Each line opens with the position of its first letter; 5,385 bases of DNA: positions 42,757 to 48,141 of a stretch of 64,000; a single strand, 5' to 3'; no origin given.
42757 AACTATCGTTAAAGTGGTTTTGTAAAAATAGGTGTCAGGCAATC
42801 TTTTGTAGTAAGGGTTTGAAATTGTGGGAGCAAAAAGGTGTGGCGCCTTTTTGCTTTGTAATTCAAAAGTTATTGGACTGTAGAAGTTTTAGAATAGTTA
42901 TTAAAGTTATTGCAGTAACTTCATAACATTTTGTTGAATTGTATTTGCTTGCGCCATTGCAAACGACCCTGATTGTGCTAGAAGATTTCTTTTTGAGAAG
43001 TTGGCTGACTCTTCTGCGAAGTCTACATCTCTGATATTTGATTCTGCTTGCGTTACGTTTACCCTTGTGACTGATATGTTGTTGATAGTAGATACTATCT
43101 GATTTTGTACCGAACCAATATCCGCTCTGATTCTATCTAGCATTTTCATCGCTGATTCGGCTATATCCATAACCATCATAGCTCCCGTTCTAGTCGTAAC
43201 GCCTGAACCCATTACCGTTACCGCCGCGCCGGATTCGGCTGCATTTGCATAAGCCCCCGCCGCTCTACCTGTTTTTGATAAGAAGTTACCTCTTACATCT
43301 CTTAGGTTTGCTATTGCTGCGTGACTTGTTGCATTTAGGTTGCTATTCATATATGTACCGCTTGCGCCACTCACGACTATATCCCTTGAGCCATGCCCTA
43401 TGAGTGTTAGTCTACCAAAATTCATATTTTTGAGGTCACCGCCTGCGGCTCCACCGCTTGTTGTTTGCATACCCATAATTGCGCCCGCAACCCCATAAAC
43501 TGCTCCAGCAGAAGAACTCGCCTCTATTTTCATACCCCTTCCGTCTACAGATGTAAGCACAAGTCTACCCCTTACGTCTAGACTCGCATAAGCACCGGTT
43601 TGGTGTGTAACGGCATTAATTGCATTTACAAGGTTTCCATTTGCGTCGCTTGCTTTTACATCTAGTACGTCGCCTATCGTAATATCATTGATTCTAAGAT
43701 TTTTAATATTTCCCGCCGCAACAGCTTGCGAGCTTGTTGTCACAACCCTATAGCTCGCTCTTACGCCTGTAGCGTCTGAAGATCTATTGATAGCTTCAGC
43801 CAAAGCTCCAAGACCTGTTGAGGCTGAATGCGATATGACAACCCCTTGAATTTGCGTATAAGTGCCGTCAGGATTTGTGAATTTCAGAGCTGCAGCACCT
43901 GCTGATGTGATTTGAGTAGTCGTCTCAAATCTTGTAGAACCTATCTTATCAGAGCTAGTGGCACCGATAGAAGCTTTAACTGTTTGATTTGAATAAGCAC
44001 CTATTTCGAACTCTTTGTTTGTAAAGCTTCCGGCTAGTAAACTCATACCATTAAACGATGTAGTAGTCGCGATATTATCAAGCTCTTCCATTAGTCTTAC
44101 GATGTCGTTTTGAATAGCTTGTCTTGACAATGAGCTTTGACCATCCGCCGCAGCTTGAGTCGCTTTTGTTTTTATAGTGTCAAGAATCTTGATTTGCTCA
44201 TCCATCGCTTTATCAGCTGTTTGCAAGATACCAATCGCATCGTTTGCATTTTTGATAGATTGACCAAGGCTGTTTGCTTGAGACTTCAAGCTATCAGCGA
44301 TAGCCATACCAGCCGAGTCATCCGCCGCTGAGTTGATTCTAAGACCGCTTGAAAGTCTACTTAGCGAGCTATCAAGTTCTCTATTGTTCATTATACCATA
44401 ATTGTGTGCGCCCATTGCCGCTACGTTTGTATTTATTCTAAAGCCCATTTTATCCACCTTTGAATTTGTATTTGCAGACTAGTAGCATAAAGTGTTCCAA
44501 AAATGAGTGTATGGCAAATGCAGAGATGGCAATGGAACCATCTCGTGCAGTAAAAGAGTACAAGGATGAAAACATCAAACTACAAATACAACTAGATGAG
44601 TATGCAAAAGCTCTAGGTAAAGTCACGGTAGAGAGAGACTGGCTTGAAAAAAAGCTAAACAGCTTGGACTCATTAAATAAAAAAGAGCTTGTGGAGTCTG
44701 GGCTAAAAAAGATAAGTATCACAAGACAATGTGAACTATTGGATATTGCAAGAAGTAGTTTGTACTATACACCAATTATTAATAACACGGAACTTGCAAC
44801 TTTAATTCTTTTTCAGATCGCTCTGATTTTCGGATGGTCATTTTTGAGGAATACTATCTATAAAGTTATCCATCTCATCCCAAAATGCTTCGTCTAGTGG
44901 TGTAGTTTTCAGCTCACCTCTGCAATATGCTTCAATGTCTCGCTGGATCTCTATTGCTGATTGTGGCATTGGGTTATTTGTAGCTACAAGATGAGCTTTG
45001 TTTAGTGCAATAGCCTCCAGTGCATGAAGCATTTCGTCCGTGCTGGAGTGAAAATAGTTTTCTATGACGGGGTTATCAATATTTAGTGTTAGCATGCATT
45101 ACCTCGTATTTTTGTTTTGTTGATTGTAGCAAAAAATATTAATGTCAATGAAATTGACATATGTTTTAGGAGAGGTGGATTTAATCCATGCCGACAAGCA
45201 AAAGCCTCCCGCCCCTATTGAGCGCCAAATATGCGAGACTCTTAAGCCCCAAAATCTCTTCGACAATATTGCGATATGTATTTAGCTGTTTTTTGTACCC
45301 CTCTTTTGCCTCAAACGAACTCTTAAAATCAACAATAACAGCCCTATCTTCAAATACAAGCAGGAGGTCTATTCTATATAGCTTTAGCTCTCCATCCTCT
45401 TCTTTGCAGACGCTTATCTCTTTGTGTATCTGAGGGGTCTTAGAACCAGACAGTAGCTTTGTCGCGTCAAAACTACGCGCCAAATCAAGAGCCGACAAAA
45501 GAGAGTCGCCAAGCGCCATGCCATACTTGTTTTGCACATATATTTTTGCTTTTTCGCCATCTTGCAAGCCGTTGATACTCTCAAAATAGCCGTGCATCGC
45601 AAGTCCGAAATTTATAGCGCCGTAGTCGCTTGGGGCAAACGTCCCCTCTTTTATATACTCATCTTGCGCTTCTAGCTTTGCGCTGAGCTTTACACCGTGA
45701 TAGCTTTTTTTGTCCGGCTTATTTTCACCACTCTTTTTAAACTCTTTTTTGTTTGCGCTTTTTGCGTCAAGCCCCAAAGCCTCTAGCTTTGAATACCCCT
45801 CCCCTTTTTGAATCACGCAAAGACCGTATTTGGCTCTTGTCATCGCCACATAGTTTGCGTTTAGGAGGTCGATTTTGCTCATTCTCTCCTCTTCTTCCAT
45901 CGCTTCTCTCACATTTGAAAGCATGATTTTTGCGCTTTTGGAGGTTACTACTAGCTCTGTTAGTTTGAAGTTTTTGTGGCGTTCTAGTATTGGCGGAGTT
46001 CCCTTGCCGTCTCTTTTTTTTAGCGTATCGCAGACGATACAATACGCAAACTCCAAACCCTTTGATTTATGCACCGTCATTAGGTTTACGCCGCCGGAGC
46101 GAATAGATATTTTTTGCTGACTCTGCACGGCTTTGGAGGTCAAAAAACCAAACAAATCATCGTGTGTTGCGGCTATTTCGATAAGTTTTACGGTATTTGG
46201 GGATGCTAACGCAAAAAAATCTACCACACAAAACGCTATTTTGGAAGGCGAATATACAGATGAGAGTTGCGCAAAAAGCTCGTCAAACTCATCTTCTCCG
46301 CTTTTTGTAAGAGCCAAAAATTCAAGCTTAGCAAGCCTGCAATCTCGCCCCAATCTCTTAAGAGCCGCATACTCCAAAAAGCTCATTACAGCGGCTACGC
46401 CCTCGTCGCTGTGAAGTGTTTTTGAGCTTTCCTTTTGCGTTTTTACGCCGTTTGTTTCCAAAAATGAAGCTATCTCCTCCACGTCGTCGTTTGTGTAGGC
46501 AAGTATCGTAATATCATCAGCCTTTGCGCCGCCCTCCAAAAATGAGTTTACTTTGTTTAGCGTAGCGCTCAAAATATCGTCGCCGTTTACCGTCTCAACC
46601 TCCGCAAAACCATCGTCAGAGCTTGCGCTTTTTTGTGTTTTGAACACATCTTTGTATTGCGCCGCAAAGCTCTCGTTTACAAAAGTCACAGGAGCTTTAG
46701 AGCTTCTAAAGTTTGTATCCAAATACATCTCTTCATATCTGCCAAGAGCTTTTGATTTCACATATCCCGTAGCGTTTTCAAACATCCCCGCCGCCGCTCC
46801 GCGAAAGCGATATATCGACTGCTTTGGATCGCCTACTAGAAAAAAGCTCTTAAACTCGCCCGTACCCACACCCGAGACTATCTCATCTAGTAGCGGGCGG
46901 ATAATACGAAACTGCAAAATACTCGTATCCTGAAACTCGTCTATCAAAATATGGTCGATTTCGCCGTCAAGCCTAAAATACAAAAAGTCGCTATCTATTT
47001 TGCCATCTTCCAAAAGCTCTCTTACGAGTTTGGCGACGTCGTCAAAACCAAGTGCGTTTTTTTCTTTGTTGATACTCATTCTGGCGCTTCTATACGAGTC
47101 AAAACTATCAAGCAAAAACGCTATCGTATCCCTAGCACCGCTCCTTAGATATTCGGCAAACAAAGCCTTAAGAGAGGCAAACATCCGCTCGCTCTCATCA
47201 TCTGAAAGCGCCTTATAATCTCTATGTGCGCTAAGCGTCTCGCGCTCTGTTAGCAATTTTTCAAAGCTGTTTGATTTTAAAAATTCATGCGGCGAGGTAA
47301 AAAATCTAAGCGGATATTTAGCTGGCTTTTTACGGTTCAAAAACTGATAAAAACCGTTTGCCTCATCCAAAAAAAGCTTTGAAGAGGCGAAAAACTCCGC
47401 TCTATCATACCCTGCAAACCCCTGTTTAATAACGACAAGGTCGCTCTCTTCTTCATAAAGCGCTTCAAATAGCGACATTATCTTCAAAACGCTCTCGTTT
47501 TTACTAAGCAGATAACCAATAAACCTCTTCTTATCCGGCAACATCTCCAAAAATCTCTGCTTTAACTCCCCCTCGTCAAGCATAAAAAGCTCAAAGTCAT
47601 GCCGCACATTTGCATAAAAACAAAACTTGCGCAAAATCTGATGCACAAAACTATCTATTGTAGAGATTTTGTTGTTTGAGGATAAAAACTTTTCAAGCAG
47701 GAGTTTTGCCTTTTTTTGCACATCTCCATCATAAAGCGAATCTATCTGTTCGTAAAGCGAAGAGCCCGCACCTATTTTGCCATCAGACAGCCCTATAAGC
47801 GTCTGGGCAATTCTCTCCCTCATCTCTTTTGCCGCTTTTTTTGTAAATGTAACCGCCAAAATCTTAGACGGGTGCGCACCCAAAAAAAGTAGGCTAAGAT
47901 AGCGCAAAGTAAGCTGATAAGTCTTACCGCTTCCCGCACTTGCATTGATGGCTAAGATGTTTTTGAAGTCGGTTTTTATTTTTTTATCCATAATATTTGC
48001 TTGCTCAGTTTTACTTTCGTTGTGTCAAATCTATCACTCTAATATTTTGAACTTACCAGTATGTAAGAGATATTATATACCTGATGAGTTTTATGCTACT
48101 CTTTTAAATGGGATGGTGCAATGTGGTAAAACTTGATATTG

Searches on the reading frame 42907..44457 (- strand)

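Call 74: search_protein_families(library=pfam, proteins=[window:42907-44457:-], max_evalue=0.00001)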
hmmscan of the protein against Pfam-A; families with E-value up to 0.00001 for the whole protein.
window:42907-44457:- (516 aa): 3 families
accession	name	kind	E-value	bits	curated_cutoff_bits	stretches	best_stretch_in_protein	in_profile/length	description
PF00669.25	Flagellin_N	-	2.6e-44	151.1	26.6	1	8-146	1-139/139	Bacterial flagellin N-terminal helical region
PF00700.27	Flagellin_C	-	1.2e-26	93.3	23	1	430-515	1-86/86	Bacterial flagellin C-terminal helical region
PF07196.18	Flagellin_IN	-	4.9e-19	68.7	22.7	2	191-242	2-53/55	Flagellin hook IN motif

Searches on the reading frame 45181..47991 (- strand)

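Call 74: search_protein_families(library=pfam, proteins=[window:45181-47991:-], max_evalue=0.00001)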
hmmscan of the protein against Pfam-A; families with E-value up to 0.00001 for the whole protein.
window:45181-47991:- (936 aa): 3 families
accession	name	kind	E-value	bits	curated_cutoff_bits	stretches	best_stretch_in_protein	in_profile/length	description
PF00580.27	UvrD-helicase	-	1e-43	150.4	23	1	7-407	10-266/271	UvrD/REP helicase N-terminal domain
PF13361.12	UvrD_C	-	3.2e-18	66.7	25.6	2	610-727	261-346/350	UvrD-like helicase C-terminal domain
PF13245.12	AAA_19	-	9.1e-14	52.2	25.1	1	11-397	12-134/134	AAA domain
